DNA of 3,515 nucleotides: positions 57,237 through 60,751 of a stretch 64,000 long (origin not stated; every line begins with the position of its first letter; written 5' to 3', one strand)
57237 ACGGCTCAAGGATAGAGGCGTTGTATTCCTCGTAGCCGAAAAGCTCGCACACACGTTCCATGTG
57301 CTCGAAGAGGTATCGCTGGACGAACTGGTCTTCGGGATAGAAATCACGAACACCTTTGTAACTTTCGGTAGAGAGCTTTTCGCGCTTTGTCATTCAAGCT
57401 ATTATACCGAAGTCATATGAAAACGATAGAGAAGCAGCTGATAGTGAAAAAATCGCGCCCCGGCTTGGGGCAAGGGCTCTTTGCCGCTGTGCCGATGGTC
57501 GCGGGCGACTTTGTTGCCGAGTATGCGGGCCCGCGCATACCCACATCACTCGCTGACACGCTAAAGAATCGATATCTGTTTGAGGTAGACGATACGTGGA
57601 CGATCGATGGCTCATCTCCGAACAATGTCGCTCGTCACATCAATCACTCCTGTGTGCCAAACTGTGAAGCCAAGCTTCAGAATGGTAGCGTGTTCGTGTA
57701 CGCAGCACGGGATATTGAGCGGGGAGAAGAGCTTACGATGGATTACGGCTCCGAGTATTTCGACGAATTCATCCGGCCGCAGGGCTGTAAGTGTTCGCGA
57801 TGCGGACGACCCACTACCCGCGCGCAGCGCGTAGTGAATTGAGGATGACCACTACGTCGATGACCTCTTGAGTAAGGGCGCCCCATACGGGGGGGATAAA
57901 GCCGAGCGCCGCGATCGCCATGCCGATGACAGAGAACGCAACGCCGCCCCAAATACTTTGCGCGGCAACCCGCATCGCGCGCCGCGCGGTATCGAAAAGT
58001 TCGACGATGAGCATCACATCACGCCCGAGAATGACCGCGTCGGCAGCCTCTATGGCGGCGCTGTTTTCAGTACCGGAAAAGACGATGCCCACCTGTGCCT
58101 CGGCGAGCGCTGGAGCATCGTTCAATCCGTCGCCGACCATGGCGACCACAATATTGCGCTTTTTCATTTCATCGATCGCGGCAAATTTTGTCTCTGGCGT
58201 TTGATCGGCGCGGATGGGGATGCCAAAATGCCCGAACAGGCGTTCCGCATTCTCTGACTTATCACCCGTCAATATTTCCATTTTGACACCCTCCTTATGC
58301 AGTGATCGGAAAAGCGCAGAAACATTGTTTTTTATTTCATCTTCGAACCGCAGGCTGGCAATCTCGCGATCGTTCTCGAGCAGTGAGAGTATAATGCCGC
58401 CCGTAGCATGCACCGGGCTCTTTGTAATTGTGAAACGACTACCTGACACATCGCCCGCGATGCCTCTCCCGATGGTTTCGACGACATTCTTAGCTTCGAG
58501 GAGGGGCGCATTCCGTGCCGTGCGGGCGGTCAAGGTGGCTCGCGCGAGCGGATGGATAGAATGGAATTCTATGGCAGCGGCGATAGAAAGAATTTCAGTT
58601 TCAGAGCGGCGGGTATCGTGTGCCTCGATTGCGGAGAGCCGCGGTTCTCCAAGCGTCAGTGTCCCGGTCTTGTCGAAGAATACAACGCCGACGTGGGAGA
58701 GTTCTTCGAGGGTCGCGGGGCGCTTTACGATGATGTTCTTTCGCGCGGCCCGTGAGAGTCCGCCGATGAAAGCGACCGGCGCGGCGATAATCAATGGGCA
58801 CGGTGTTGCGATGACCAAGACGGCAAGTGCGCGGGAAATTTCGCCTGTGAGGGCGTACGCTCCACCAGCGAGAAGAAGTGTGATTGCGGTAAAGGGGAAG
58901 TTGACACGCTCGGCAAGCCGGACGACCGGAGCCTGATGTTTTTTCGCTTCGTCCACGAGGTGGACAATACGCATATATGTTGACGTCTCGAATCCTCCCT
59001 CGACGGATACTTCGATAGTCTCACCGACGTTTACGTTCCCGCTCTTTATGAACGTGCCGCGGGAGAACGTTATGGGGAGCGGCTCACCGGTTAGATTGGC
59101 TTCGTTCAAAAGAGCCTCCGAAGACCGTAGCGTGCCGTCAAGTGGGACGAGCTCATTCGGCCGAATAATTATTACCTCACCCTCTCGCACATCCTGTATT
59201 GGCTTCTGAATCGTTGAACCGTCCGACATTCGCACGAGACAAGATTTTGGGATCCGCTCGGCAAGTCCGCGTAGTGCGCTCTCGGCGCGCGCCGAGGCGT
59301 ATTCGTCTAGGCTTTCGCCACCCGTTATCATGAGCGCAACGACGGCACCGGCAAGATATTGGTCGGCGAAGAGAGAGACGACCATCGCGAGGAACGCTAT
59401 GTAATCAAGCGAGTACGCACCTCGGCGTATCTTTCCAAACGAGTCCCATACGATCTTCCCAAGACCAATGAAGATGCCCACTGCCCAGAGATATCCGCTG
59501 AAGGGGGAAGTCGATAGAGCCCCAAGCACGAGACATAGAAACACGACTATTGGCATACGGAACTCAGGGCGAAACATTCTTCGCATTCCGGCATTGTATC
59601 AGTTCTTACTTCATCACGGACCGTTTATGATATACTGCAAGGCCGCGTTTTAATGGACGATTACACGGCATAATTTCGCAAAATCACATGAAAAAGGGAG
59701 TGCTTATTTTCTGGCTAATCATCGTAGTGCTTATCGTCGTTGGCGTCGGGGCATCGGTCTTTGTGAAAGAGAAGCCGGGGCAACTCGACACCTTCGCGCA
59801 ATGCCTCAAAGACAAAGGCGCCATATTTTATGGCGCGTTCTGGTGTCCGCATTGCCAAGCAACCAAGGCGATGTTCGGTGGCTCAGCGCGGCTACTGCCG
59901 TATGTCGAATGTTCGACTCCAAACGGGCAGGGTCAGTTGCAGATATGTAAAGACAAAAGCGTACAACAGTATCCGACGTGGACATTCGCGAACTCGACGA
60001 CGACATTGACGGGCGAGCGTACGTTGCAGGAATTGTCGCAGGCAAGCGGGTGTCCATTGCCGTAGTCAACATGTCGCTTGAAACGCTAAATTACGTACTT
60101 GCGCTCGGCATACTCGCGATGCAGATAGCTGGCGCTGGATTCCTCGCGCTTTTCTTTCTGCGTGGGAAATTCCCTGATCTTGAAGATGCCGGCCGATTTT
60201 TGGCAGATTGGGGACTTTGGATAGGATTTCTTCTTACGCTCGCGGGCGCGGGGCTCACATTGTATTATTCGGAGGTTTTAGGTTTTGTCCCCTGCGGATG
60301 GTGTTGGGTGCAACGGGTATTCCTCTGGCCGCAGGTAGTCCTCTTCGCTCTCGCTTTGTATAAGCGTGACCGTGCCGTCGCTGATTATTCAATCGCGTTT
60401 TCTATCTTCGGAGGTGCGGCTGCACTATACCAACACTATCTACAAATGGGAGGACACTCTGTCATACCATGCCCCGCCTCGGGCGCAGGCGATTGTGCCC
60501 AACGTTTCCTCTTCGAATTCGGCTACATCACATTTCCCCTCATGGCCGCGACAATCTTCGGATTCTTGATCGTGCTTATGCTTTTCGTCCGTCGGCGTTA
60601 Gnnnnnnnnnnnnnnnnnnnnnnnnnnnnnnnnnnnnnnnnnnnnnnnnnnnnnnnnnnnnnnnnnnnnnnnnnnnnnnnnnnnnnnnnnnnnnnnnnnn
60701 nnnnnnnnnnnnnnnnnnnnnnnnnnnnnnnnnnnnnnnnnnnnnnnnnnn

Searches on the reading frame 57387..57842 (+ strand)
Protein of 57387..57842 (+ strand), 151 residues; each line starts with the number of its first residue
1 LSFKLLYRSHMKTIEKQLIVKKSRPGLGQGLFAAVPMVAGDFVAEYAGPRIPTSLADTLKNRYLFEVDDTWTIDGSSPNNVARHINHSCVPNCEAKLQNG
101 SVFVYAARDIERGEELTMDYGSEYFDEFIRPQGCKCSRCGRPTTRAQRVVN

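Call 13: search_protein_families(library=pfam, proteins=[window:57387-57842:+], max_evalue=0.1)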
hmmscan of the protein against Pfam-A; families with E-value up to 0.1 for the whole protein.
window:57387-57842:+ (151 aa): 2 families
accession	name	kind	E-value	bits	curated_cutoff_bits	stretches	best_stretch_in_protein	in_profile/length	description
PF00856.33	SET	-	3.2e-21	76.2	22.4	1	28-121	1-105/105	SET domain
PF21549.2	PRDM2_PR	-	0.0051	17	27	1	81-127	70-119/123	PR domain zinc finger protein 2, PR domain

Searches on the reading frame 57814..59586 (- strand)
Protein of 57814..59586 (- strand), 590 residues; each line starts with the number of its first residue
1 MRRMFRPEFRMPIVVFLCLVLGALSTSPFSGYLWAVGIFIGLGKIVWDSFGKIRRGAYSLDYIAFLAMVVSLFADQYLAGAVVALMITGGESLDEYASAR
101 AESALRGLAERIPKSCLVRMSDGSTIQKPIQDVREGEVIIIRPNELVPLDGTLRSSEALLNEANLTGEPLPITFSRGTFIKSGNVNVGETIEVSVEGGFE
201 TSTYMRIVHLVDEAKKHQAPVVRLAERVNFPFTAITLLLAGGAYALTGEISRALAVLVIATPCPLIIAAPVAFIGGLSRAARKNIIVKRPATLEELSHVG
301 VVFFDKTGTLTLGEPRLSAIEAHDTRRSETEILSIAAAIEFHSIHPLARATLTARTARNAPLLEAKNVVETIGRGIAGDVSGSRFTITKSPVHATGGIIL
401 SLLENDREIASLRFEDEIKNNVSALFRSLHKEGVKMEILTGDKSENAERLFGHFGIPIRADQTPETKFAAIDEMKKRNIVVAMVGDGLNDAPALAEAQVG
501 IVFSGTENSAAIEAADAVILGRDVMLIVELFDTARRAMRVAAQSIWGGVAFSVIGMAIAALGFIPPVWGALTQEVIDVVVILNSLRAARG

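Call 13: search_protein_families(library=pfam, proteins=[window:57814-59586:-], max_evalue=0.1)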
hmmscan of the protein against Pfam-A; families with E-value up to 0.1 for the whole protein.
window:57814-59586:- (590 aa): 2 families
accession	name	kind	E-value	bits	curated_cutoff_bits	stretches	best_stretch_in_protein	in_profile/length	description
PF00122.25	E1-E2_ATPase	-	1.3e-36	126.3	28.1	1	112-283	3-181/181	E1-E2 ATPase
PF00702.32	Hydrolase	-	2e-23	84.2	26.4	1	301-497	3-190/191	haloacid dehalogenase-like hydrolase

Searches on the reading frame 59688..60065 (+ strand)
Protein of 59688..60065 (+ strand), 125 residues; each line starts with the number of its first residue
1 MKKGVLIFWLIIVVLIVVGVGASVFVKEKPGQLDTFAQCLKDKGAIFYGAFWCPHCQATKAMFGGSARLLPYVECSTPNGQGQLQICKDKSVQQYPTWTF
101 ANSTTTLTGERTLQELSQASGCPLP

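Call 13: search_protein_families(library=pfam, proteins=[window:59688-60065:+], max_evalue=0.1)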
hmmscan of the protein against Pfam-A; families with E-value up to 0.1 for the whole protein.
window:59688-60065:+ (125 aa): 1 family
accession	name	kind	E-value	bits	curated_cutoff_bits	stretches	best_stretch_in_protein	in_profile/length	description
PF00085.26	Thioredoxin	-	0.0002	21.7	23.5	1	46-117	23-98/103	Thioredoxin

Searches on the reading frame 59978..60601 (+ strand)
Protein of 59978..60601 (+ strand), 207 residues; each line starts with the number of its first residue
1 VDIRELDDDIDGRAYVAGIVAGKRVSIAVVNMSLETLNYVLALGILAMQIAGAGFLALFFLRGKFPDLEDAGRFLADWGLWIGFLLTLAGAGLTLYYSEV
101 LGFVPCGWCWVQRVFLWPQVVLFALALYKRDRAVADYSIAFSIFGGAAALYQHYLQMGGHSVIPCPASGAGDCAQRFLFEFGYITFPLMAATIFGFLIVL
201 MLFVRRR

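Call 13: search_protein_families(library=pfam, proteins=[window:59978-60601:+], max_evalue=0.1)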
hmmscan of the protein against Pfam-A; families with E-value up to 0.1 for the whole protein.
window:59978-60601:+ (207 aa): 1 family
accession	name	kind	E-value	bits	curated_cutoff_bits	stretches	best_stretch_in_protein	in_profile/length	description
PF02600.21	DsbB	-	1.4e-09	38.9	22.1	1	80-203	5-147/148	Disulfide bond formation protein DsbB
